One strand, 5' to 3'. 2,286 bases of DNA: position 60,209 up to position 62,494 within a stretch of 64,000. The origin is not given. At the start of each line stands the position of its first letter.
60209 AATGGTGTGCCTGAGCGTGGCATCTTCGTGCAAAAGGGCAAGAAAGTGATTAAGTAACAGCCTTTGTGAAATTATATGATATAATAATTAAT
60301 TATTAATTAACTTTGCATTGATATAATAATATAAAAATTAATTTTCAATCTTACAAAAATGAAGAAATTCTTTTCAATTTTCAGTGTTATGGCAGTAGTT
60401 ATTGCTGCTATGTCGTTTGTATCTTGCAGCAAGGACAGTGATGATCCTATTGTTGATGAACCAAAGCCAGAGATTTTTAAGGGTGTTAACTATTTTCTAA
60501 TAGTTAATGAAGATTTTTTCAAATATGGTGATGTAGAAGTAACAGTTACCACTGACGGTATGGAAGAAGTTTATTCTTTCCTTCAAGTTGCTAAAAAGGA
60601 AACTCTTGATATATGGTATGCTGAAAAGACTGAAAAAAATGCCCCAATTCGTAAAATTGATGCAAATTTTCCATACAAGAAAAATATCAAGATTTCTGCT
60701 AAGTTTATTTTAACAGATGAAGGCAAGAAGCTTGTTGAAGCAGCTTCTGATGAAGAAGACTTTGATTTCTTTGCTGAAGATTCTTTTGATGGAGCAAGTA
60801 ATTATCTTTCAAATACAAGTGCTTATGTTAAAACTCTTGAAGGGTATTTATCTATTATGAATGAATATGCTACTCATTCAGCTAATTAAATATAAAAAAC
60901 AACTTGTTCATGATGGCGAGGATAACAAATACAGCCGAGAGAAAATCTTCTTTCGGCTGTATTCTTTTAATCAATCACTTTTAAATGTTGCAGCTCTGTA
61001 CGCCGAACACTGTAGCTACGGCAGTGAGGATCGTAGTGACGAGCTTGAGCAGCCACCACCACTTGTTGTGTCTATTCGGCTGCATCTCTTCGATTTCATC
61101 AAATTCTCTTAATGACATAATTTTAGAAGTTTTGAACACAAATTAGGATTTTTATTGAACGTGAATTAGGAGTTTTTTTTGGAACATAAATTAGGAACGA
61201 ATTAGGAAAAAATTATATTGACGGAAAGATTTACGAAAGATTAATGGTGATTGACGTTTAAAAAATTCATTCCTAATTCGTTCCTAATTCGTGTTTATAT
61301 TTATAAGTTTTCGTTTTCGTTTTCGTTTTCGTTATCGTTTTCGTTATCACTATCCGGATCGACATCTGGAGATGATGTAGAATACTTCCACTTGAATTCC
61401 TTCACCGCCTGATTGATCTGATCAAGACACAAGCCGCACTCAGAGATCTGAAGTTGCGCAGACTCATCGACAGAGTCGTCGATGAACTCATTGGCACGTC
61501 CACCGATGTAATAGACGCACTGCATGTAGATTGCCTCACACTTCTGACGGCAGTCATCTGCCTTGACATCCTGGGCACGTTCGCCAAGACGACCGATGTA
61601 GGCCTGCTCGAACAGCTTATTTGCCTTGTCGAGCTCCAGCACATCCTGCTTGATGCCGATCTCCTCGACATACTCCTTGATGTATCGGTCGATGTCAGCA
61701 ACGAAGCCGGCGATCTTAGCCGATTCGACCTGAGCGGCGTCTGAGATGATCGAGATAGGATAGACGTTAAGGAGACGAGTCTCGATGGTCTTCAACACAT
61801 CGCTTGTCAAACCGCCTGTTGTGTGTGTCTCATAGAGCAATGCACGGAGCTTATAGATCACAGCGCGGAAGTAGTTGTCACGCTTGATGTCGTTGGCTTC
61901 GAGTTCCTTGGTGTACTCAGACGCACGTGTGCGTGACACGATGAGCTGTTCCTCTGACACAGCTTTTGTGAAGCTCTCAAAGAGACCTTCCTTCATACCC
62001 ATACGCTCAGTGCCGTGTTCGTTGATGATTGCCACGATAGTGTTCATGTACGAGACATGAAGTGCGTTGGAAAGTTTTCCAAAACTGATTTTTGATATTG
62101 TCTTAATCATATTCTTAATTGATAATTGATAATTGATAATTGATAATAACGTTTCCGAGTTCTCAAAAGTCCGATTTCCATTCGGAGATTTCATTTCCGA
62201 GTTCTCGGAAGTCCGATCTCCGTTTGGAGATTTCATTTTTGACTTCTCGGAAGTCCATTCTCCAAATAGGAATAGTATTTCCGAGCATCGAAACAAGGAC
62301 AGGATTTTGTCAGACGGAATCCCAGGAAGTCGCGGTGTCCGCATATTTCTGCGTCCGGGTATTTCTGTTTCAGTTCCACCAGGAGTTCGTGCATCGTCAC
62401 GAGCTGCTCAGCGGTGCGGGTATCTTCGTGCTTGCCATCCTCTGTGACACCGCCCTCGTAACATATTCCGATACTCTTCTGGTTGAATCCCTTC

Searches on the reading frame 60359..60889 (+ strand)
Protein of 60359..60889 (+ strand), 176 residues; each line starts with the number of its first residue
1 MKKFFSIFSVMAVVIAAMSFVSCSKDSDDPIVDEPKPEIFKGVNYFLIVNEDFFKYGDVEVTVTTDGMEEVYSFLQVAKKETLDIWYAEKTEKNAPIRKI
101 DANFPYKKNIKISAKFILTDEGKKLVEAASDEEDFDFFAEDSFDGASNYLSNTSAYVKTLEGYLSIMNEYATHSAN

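Call 8: search_protein_families(library=pfam, proteins=[window:60359-60889:+], max_evalue=0.01)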
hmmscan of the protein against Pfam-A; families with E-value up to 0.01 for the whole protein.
window:60359-60889:+ (176 aa): 0 families

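Call 16: search_protein_families(library=ncbifam, proteins=[window:60359-60889:+], max_evalue=0.1)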
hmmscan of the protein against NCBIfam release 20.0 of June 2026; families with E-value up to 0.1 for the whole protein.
window:60359-60889:+ (176 aa): 3 families
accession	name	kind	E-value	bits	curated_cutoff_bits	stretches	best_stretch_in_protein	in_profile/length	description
NF050142.1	PG1828_fam_lipo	equivalog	7.9e-05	23.3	50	1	1-27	1-23/59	PG1828 family lipoprotein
NF045961.1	MAG5150_fam_LP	equivalog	0.00099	18.6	80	1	1-146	1-99/331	MAG5150 family histidine triad lipoprotein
NF052634.1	Riean_0653_fam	subfamily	0.061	14.2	57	1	1-142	1-127/176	Riean_0653 family protein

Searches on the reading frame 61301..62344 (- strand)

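Call 29: search_protein_families(library=pfam, proteins=[window:61301-62344:-], max_evalue=0.001)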
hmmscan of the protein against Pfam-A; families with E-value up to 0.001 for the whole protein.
window:61301-62344:- (347 aa): 1 family
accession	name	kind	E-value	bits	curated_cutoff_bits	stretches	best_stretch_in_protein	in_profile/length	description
PF19775.4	DUF6261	-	2.6e-12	47.4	27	1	145-280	1-134/154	Family of unknown function (DUF6261)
